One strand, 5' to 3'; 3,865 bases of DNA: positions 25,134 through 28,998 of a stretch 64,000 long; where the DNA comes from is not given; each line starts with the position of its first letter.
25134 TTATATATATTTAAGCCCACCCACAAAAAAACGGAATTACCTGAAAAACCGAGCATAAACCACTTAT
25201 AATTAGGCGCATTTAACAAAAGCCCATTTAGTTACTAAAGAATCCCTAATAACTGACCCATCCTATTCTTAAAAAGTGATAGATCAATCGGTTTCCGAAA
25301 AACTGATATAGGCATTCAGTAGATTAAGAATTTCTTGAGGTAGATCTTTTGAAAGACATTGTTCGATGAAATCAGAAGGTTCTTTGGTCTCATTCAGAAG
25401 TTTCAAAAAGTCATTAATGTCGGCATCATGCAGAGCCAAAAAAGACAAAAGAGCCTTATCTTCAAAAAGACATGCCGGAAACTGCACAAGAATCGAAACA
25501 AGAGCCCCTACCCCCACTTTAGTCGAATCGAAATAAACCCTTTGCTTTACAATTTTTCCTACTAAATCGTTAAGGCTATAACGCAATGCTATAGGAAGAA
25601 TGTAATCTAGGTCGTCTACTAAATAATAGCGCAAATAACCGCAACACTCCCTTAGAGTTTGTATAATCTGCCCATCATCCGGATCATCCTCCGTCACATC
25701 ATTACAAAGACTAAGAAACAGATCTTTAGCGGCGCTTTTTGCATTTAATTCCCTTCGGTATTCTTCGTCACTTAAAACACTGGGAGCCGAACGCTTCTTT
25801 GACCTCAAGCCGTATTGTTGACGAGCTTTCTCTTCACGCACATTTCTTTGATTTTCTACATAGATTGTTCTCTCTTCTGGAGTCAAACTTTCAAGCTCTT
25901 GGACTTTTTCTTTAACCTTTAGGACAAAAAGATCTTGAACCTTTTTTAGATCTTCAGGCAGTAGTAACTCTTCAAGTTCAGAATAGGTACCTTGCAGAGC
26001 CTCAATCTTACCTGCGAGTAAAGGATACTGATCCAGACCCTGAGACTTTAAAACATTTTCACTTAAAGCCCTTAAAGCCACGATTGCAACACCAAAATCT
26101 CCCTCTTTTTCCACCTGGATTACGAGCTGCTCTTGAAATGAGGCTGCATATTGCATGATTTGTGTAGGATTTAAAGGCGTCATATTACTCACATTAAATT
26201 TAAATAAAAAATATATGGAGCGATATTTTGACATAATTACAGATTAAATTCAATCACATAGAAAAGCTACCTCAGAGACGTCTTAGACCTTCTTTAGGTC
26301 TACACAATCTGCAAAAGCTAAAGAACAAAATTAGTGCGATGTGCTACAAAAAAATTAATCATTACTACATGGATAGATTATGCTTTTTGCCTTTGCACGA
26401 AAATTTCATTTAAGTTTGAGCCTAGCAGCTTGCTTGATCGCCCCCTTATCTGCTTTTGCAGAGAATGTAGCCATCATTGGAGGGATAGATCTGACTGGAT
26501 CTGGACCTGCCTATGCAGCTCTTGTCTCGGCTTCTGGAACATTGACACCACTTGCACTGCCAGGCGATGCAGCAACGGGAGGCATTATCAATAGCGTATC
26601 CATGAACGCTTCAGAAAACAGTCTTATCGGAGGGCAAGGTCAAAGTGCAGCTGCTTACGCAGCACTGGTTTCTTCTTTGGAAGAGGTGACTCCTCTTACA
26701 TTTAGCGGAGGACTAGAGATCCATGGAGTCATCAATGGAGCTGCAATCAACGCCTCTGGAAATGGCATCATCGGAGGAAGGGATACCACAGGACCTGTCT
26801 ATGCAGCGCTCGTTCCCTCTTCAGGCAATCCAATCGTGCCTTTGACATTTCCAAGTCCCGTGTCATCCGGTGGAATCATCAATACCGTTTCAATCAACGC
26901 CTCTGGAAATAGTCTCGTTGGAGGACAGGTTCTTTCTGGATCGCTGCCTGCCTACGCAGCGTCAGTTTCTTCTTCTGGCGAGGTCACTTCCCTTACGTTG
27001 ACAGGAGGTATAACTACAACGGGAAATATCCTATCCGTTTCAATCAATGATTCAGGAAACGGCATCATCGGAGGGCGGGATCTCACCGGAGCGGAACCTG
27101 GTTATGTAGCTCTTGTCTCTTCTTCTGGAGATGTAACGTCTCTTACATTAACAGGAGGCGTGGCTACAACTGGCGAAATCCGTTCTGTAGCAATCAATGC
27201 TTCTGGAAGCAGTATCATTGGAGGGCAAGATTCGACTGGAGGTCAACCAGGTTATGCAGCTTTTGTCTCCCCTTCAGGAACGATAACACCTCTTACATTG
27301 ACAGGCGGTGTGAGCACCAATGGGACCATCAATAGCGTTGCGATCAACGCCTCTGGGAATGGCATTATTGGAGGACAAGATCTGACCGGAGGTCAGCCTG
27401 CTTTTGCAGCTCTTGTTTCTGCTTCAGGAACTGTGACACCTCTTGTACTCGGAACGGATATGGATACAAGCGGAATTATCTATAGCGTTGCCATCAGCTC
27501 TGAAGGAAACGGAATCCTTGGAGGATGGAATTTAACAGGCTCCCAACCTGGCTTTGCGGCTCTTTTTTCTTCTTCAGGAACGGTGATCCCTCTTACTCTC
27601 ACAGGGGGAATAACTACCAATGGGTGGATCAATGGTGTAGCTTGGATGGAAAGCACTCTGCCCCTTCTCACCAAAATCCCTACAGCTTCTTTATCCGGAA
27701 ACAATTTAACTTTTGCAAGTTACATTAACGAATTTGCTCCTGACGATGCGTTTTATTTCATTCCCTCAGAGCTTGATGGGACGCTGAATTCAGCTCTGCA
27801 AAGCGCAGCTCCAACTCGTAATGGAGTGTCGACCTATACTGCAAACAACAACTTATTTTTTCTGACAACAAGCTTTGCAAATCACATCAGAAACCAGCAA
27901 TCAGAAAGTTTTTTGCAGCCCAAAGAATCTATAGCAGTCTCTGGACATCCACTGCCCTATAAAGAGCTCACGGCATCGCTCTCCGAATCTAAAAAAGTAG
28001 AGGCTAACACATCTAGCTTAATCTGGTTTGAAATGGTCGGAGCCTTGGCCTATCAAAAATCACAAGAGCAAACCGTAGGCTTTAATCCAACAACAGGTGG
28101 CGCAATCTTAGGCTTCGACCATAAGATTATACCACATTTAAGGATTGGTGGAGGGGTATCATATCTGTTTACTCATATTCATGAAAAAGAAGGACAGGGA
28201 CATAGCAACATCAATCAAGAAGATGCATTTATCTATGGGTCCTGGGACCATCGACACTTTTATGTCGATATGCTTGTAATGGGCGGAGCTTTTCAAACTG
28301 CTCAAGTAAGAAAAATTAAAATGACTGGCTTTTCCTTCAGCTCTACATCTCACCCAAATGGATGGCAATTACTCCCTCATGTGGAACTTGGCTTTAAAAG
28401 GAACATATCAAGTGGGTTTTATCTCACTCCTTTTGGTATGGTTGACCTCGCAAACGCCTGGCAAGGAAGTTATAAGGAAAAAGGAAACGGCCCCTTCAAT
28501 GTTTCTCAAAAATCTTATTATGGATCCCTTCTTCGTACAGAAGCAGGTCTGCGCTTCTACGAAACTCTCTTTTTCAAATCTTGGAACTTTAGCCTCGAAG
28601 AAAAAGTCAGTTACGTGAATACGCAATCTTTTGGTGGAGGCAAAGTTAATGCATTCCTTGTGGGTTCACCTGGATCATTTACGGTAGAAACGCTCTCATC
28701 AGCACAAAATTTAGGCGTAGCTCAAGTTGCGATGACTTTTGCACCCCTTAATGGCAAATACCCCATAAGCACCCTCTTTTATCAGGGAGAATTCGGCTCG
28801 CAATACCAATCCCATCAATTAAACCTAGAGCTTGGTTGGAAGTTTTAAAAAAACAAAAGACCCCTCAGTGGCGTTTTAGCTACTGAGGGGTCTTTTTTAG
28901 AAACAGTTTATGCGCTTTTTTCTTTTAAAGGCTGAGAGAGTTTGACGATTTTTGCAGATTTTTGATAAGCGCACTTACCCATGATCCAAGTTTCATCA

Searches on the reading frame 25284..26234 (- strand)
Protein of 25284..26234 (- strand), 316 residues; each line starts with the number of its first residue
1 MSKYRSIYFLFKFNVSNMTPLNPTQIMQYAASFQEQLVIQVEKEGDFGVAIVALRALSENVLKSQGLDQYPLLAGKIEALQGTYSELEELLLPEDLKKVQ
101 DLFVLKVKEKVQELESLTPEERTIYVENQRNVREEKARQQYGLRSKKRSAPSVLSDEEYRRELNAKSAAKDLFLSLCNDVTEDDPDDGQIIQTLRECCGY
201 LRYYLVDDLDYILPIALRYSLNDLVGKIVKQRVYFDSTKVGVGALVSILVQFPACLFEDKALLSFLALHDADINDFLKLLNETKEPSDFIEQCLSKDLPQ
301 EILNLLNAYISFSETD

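Call 6: search_protein_families(library=pfam, proteins=[window:25284-26234:-], max_evalue=0.01)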
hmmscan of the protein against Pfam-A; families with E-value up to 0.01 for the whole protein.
window:25284-26234:- (316 aa): 1 family
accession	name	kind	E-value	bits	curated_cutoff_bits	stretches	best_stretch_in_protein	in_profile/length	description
PF12415.13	rpo132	-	0.0054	16.4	25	0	288-310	1-23/32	Poxvirus DNA dependent RNA polymerase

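Call 98: search_protein_families(library=padloc, proteins=[window:25284-26234:-], max_evalue=0.001)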
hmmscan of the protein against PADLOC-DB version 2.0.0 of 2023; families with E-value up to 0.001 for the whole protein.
window:25284-26234:- (316 aa): 0 families

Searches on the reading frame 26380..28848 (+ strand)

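Call 6: search_protein_families(library=pfam, proteins=[window:26380-28848:+], max_evalue=0.01)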
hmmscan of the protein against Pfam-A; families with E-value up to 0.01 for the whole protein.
window:26380-28848:+ (822 aa): 1 family
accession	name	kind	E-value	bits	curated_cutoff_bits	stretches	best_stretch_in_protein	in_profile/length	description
PF03797.25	Autotransporter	-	9.4e-32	111.2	26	1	548-787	1-242/255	Autotransporter beta-domain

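Call 49: search_protein_families(library=ncbifam, proteins=[window:26380-28848:+], max_evalue=0.00001)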
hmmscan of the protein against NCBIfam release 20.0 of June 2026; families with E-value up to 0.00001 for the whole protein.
window:26380-28848:+ (822 aa): 0 families
